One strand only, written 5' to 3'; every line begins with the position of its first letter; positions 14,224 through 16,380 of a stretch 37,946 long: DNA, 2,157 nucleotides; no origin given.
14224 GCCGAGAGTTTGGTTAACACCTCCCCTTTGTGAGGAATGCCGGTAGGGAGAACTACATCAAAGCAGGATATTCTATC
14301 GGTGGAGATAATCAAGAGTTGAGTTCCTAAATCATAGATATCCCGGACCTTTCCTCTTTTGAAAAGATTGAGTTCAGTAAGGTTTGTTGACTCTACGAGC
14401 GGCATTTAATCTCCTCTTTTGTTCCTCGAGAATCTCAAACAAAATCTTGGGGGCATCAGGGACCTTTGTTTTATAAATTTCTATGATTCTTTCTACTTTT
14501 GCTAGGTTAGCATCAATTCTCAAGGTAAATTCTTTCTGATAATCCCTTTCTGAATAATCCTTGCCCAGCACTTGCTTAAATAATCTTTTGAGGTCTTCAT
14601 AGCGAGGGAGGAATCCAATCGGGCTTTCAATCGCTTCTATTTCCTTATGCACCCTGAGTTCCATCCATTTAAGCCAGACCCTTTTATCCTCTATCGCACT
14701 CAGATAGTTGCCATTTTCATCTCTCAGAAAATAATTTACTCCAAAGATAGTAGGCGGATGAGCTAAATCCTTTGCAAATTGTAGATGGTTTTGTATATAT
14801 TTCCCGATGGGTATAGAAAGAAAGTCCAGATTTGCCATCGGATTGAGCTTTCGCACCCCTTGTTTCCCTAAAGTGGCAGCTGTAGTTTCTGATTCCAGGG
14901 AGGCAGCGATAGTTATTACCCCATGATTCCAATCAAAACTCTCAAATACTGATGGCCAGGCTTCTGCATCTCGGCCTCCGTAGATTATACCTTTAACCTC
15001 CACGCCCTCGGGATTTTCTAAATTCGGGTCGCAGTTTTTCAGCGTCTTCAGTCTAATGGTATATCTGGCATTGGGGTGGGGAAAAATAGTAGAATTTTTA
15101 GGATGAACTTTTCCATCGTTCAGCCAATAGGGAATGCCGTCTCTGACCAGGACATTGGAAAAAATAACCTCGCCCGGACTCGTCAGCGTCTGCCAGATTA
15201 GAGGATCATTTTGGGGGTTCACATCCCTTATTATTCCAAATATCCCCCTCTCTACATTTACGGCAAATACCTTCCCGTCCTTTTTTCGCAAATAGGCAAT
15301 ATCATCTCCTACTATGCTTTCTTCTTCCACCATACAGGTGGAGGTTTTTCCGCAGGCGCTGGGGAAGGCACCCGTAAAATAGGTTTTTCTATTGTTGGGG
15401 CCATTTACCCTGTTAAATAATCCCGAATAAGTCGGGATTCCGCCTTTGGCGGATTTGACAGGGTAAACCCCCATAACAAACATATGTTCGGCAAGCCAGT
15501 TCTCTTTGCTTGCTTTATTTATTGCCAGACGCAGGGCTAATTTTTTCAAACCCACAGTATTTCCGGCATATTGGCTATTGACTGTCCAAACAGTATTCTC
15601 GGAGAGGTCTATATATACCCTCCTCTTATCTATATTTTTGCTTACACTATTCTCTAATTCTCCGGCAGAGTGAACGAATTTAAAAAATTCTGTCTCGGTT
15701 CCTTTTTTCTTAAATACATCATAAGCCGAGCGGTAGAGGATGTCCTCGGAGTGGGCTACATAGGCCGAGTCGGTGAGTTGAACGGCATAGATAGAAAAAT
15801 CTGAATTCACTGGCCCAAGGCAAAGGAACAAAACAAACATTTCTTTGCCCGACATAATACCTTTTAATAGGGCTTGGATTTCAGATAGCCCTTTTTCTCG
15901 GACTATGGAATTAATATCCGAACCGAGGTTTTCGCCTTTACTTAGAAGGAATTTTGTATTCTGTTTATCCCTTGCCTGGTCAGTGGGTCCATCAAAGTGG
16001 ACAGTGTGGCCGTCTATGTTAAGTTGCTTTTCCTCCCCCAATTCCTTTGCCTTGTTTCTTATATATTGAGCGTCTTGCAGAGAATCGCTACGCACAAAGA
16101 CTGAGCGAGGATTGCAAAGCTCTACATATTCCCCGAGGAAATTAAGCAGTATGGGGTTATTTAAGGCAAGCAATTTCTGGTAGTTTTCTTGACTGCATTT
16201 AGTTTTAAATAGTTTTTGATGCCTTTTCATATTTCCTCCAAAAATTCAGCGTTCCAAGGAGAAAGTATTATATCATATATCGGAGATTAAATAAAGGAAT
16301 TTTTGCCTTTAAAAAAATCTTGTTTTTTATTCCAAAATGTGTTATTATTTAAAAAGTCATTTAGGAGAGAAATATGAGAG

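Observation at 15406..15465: A 60-nt palindromic mini-element sits in frame in GTP-PEPCK, next to the P-loop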

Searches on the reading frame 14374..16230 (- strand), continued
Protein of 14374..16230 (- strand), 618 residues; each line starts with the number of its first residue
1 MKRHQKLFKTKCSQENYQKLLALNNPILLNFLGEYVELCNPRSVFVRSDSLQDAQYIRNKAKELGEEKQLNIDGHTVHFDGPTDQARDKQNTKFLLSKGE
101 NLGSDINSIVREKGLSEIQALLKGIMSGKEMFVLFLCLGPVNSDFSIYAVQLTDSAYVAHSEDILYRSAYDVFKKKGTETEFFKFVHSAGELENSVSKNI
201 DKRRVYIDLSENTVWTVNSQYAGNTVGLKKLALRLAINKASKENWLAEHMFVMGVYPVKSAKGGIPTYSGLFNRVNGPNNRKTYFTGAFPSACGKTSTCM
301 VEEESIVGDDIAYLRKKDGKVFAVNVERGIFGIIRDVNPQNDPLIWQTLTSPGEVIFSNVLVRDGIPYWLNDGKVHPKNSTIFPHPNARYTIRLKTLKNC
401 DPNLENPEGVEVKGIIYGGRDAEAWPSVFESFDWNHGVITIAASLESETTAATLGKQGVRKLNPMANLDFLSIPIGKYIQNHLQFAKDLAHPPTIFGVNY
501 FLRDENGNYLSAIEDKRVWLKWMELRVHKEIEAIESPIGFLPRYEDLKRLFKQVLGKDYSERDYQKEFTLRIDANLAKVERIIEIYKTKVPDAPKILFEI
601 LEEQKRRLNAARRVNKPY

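Call 48: predict_structure(alignment_id=A2)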
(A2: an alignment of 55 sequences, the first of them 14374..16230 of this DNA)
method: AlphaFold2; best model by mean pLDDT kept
length: 618 residues; sequences in the alignment: 55
mean_pLDDT: 86.4   pTM: 0.88
mean pLDDT of the five models: 86.4, 83.5, 82.3, 82.2, 80.6
residues with pLDDT >= 90: 375; 70-90: 166; 50-70: 53; < 50: 24
segments of 3 or more residues with pLDDT < 50: 261-276, 451-454
pLDDT, mean of each block of 10 residues (from residue 1): 90 96 94 97 97 97 94 91 66 89 83 96 96 97 96 94 95 94 94 81 91 89 69 94 93 82 36 47 85 52 82 95 94 81 88 92 87 73 67 91 94 89 85 96 75 55 73 91 95 92 85 85 94 94 96 92 93 92 90 93 96 71
secondary structure, 60 per line:
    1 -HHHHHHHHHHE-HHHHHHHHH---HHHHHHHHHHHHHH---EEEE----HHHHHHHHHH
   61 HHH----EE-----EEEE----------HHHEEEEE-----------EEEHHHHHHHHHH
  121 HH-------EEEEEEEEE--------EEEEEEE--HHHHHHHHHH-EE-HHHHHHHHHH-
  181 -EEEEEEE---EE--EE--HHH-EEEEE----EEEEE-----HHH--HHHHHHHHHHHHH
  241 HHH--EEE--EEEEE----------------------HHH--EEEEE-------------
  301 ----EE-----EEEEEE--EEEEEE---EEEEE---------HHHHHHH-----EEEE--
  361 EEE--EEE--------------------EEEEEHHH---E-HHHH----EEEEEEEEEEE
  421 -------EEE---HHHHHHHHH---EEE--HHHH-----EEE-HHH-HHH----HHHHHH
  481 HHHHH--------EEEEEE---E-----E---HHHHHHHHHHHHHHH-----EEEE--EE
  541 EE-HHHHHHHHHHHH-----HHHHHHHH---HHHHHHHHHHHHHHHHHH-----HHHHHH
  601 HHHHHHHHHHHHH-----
elements in order: H2-11 H14-22 H26-39 E43-46 H51-63 E75-78 E92-96 E108-110 H111-122 E130-138 E147-153 H156-165 H170-179 E182-188 E204-208 E213-217 H228-243 E246-248 E251-255 E283-287 E312-317 E320-325 E329-333 H343-349 E355-358 E361-363 E366-368 E389-393 H402-405 E410-420 E428-430 H434-442 E446-448 H451-454 E460-462 H475-485 E494-499 H513-527 E533-536 E539-542 H544-555 H561-568 H572-589 H595-613
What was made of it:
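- Protein structure: mean pLDDT 86.4, pTM 0.88; the only long low-confidence segment is 261-276, within the insert (call 48).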

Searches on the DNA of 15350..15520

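Call 16: search_rna_families(source=window, start=15350, end=15520, threshold=evalue, max_evalue=10)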
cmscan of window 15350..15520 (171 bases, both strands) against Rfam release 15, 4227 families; matches with E-value up to 10: 4.
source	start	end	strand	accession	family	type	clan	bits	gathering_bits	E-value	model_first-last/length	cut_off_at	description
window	15401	15470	+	RF03858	mir-1991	Gene; miRNA;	-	19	66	0.25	1-66/66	no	mir-1991 microRNA precursor family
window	15411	15520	-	RF01776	RatA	Gene; antitoxin;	-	18.5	49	4.1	1-91/91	no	RNA anti-toxin A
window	15406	15465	-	RF01902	MIR439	Gene; miRNA;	-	17.2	90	0.66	1-93/93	no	MIR439 microRNA precursor family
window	15401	15470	-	RF03858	mir-1991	Gene; miRNA;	-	15.1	66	2.7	1-66/66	no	mir-1991 microRNA precursor family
